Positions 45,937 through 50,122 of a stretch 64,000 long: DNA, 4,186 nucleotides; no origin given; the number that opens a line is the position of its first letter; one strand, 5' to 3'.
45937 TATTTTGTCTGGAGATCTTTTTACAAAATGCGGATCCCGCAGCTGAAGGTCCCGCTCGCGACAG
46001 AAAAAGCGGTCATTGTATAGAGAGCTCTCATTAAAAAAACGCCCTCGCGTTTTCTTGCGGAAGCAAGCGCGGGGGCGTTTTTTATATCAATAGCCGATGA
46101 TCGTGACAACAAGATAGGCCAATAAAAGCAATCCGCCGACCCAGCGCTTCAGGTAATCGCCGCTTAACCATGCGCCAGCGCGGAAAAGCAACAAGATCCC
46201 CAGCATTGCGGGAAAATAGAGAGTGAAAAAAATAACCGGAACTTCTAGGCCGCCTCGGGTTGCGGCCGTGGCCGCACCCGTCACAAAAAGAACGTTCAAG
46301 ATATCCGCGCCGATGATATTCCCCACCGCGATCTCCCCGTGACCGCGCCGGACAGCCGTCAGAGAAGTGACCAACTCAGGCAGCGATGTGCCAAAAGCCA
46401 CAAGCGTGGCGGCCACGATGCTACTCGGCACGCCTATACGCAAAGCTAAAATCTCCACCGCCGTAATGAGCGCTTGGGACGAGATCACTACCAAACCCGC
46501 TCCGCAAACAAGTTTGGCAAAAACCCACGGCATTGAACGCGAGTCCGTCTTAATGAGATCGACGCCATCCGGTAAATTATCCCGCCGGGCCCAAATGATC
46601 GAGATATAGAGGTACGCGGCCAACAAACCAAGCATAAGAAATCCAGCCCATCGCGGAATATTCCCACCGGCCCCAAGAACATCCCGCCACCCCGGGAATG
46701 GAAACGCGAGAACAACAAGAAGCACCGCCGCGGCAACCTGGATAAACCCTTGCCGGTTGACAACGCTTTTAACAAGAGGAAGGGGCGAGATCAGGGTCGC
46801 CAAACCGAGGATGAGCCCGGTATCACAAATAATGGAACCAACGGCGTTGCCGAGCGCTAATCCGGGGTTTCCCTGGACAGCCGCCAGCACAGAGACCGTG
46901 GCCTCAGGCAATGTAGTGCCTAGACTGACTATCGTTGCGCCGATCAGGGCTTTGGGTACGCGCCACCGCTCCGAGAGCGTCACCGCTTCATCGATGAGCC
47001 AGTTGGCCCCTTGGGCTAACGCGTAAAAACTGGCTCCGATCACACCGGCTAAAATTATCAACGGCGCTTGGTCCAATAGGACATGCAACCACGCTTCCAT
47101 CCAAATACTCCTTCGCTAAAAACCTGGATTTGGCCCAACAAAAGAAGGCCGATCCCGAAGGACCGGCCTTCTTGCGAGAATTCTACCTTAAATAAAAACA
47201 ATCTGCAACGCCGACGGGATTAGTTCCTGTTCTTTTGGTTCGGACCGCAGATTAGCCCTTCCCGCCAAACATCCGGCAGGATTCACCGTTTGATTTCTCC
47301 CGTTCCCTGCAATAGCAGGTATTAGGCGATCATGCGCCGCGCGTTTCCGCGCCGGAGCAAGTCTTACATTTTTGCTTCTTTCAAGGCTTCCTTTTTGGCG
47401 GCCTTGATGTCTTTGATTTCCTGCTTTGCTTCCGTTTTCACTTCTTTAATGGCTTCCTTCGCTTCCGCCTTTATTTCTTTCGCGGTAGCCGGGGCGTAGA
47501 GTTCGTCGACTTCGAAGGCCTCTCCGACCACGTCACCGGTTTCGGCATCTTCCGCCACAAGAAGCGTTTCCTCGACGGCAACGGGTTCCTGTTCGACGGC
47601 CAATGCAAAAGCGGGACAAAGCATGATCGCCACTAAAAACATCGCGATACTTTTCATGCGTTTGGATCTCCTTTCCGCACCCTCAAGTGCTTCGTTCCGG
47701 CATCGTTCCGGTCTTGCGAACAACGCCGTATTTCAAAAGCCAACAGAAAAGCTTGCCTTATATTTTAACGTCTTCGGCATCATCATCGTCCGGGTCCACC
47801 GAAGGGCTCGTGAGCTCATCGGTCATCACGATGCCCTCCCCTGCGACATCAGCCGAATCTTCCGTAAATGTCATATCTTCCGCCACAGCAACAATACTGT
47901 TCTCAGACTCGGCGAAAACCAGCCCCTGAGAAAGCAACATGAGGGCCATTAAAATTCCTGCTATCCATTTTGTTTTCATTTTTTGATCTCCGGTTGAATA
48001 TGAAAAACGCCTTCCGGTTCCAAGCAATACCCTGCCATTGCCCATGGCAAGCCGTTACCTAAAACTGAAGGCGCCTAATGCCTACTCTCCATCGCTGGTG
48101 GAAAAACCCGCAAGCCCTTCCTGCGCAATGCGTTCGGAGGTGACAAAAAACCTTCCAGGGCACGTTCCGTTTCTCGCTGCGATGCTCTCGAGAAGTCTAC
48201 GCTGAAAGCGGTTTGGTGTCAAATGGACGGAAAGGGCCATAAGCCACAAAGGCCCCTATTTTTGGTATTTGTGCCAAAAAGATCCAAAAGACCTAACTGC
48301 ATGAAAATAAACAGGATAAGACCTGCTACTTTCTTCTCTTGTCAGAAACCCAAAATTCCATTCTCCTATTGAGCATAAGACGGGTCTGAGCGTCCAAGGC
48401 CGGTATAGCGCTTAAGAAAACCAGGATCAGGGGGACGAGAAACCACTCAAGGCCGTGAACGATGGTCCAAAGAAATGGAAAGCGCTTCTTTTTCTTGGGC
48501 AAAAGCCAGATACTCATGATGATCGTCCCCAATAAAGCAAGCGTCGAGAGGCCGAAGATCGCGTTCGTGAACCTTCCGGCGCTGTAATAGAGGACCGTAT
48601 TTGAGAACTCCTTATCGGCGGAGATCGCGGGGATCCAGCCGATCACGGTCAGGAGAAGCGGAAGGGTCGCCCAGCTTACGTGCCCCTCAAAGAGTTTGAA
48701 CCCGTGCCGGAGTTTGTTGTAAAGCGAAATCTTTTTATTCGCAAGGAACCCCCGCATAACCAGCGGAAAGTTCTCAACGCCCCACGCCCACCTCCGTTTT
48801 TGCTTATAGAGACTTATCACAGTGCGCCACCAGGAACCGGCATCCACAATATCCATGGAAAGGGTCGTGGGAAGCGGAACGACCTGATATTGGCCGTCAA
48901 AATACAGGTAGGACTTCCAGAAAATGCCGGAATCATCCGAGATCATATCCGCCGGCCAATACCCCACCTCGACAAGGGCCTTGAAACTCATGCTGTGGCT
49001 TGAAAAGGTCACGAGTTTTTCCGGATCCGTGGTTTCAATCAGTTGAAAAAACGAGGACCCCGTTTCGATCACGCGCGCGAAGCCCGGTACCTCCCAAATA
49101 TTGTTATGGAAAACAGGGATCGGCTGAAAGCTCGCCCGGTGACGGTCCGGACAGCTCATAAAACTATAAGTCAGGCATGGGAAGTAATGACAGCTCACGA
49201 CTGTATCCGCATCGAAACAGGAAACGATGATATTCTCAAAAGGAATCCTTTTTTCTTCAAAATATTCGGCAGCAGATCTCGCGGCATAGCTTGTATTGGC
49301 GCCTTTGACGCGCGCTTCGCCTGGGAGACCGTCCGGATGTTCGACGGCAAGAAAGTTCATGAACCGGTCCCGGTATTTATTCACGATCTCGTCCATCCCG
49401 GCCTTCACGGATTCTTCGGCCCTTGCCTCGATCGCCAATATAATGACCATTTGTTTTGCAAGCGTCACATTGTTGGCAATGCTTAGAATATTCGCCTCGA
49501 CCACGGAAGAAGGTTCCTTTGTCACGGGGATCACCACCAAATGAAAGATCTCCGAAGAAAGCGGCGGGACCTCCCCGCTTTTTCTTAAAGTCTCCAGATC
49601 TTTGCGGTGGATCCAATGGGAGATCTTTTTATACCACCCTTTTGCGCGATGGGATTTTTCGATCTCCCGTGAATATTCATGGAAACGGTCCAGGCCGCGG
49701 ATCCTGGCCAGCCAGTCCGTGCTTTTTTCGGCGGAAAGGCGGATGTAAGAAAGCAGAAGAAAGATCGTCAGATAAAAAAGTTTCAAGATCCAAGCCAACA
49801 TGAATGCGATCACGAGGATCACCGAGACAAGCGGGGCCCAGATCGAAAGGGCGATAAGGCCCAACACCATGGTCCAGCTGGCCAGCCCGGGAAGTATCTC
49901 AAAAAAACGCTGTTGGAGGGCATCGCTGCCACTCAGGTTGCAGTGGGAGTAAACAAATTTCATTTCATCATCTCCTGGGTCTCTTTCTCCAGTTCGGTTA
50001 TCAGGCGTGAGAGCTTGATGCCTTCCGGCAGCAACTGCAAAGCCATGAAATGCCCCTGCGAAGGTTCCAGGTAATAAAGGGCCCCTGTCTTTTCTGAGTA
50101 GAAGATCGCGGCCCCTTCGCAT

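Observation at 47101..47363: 260-nt leader with internal terminator upstream of the Na+/Ca2+ antiporter: candidate (c-di-AMP-type?) riboswitch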

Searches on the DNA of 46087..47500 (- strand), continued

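Call 53: search_with_rna_model(model_id=R1, sources=[window, L087, L093, L094, L095, L096, L097, L098, L099, L100, L101, L103, L104], max_evalue=0.001, make_alignment=true, show_alignments=0)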
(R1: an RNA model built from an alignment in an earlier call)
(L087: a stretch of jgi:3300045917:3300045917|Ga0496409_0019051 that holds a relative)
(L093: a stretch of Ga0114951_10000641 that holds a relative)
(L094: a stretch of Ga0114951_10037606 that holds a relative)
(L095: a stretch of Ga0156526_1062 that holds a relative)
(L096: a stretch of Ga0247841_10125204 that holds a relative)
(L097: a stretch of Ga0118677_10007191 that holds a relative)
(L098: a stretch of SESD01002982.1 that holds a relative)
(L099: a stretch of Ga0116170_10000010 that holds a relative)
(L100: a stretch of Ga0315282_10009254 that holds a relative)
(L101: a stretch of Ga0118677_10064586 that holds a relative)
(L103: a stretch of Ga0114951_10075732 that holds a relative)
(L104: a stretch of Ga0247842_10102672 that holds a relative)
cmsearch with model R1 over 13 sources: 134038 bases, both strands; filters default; matches with E-value up to 0.001: 13.
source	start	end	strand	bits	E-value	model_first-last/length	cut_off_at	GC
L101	1778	1913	-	170.4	1e-38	1-136/136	no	0.54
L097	1890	2025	+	166.2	1e-37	1-136/136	no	0.55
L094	2060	2195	-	163.6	4.2e-37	1-136/136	no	0.53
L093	11864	11999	-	163.5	4.5e-37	1-136/136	no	0.55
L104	370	506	+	163.1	5.7e-37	1-136/136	no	0.55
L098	2690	2822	+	156.6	2e-35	1-136/136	no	0.56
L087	2744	2878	+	156.5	2.1e-35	1-136/136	no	0.53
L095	1974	2114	+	144.9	1.3e-32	1-136/136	no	0.55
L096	791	924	-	144.4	1.7e-32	1-136/136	no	0.56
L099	1604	1739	-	142.7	4.4e-32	1-136/136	no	0.57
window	47195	47336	-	138.9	3.7e-31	1-136/136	no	0.51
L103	1772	1905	-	122.4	3.5e-27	1-136/136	no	0.54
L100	1957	2087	+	36.4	1.5e-06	1-136/136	no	0.49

Alignment A5: 13 matches aligned to the model, 151 columns, each read 5' to 3' on its own strand. Consensus structure (alignment columns), stored with it:
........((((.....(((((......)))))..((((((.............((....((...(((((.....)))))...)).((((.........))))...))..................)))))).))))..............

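Call 91: search_with_rna_model(model_id=R1, sources=[L105, L106, L107, L108, L109, L110], max_evalue=1, show_alignments=3)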
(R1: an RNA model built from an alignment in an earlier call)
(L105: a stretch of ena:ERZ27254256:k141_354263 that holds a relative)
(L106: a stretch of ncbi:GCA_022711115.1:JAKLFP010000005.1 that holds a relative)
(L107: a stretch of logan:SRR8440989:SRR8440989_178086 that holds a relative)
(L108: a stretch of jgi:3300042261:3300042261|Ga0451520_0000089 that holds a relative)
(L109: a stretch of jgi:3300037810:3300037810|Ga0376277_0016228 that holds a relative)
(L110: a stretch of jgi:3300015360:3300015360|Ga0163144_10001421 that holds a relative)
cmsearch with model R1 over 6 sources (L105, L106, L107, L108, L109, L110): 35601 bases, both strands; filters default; matches with E-value up to 1: 2.
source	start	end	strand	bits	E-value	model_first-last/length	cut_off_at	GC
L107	2224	2355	+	93.4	8.3e-21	1-136/136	no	0.58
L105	2186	2403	+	85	8.6e-19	1-136/136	no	0.48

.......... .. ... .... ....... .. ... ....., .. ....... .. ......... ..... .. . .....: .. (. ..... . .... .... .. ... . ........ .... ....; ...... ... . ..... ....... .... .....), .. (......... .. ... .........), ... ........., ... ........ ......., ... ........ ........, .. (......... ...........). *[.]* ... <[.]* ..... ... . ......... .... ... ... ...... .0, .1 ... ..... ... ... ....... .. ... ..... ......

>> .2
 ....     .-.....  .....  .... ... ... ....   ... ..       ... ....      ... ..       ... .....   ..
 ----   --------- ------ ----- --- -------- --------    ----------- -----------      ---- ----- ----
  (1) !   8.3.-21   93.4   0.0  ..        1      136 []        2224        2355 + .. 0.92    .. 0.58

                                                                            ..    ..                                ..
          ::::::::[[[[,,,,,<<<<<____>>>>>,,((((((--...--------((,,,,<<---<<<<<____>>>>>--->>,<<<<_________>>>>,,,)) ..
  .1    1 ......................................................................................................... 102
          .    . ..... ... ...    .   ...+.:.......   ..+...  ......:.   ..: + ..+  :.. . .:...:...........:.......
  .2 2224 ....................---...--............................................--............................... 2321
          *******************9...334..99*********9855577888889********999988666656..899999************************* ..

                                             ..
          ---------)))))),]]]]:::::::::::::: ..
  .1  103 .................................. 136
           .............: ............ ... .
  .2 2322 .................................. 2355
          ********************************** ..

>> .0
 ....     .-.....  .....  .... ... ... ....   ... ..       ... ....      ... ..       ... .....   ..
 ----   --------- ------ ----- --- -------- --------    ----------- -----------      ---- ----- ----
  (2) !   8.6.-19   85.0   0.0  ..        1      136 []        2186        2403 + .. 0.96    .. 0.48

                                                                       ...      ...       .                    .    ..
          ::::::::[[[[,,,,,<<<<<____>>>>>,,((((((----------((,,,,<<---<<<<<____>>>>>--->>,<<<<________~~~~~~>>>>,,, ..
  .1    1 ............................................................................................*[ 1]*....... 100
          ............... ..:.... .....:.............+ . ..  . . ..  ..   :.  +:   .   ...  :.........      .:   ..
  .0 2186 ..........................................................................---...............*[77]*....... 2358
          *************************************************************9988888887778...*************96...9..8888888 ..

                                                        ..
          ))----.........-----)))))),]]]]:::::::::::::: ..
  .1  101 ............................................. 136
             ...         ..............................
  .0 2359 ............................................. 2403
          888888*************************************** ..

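Call 96: search_with_rna_model(model_id=R1, sources=[window, L087, L093, L094, L095, L096, L097, L098, L099, L100, L101, L103, L104, L105, L107], max_evalue=0.001, make_alignment=true)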
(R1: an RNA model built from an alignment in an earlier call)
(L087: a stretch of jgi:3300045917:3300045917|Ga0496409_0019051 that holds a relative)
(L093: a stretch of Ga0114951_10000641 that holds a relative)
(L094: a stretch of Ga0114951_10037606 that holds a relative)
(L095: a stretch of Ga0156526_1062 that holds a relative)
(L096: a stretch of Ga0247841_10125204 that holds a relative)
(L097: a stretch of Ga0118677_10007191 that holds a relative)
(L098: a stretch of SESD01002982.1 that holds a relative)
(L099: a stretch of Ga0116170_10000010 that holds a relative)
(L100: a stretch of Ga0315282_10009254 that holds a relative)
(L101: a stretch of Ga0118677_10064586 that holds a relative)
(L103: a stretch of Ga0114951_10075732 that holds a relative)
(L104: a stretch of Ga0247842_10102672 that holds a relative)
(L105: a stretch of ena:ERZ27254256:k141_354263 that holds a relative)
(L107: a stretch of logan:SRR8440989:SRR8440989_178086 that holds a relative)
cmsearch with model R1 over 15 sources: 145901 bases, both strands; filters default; matches with E-value up to 0.001: 15.
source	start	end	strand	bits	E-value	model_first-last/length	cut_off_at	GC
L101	1778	1913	-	170.4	1.1e-38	1-136/136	no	0.54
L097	1890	2025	+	166.2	1.1e-37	1-136/136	no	0.55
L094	2060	2195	-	163.6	4.6e-37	1-136/136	no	0.53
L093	11864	11999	-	163.5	4.9e-37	1-136/136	no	0.55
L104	370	506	+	163.1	6.2e-37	1-136/136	no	0.55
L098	2690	2822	+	156.6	2.2e-35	1-136/136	no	0.56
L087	2744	2878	+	156.5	2.3e-35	1-136/136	no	0.53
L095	1974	2114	+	144.9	1.5e-32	1-136/136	no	0.55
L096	791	924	-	144.4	1.9e-32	1-136/136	no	0.56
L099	1604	1739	-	142.7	4.8e-32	1-136/136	no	0.57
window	47195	47336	-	138.9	4e-31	1-136/136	no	0.51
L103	1772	1905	-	122.4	3.8e-27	1-136/136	no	0.54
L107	2224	2355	+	93.4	3.4e-20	1-136/136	no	0.58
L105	2186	2403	+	85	3.5e-18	1-136/136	no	0.48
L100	1957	2087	+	36.4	1.7e-06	1-136/136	no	0.49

Alignment A8: 15 matches aligned to the model, 232 columns, each read 5' to 3' on its own strand. Consensus structure (alignment columns), stored with it:
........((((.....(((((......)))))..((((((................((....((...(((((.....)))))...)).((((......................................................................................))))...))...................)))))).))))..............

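Call 97: search_with_rna_model(model_id=R1, sources=[window, L087, L093, L094, L095, L096, L097, L098, L099, L100, L101, L103, L104, L107], max_evalue=0.001, make_alignment=true)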
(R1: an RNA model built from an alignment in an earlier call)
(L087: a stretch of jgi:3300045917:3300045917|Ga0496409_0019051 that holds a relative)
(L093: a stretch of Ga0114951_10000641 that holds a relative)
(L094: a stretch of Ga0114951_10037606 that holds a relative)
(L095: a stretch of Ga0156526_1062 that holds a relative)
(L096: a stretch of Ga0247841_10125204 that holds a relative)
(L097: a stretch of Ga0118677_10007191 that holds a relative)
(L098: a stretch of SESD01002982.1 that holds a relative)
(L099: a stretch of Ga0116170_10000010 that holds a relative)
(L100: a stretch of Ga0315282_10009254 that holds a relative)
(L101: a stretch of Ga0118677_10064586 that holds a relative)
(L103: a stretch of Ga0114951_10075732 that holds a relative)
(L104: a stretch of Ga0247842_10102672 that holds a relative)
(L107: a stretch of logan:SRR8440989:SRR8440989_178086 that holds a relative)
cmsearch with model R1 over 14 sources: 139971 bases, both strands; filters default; matches with E-value up to 0.001: 14.
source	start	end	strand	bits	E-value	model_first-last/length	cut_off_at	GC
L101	1778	1913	-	170.4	1.1e-38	1-136/136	no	0.54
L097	1890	2025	+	166.2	1e-37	1-136/136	no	0.55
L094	2060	2195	-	163.6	4.4e-37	1-136/136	no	0.53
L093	11864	11999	-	163.5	4.7e-37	1-136/136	no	0.55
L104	370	506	+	163.1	6e-37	1-136/136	no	0.55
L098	2690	2822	+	156.6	2.1e-35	1-136/136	no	0.56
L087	2744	2878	+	156.5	2.2e-35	1-136/136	no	0.53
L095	1974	2114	+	144.9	1.4e-32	1-136/136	no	0.55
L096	791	924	-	144.4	1.8e-32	1-136/136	no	0.56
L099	1604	1739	-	142.7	4.6e-32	1-136/136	no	0.57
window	47195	47336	-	138.9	3.9e-31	1-136/136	no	0.51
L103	1772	1905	-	122.4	3.6e-27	1-136/136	no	0.54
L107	2224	2355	+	93.4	3.3e-20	1-136/136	no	0.58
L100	1957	2087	+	36.4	1.6e-06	1-136/136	no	0.49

Alignment A9: 14 matches aligned to the model, 154 columns, each read 5' to 3' on its own strand. Consensus structure (alignment columns), stored with it:
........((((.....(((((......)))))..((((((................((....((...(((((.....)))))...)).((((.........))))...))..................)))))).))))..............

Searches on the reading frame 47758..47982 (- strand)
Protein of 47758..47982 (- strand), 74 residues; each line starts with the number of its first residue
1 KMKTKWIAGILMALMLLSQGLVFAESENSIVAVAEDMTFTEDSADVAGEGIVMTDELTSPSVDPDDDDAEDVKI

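Call 9: search_protein_families(library=pfam, proteins=[window:47758-47982:-])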
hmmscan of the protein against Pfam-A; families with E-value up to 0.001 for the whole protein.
window:47758-47982:- (74 aa): 0 families

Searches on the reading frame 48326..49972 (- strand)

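Call 9: search_protein_families(library=pfam, proteins=[window:48326-49972:-])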
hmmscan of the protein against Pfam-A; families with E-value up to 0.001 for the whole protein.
window:48326-49972:- (548 aa): 1 family
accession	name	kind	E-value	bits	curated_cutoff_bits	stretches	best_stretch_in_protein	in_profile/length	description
PF13632.12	Glyco_trans_2_3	-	4.5e-05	23.8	27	1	250-464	2-183/198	Glycosyl transferase family group 2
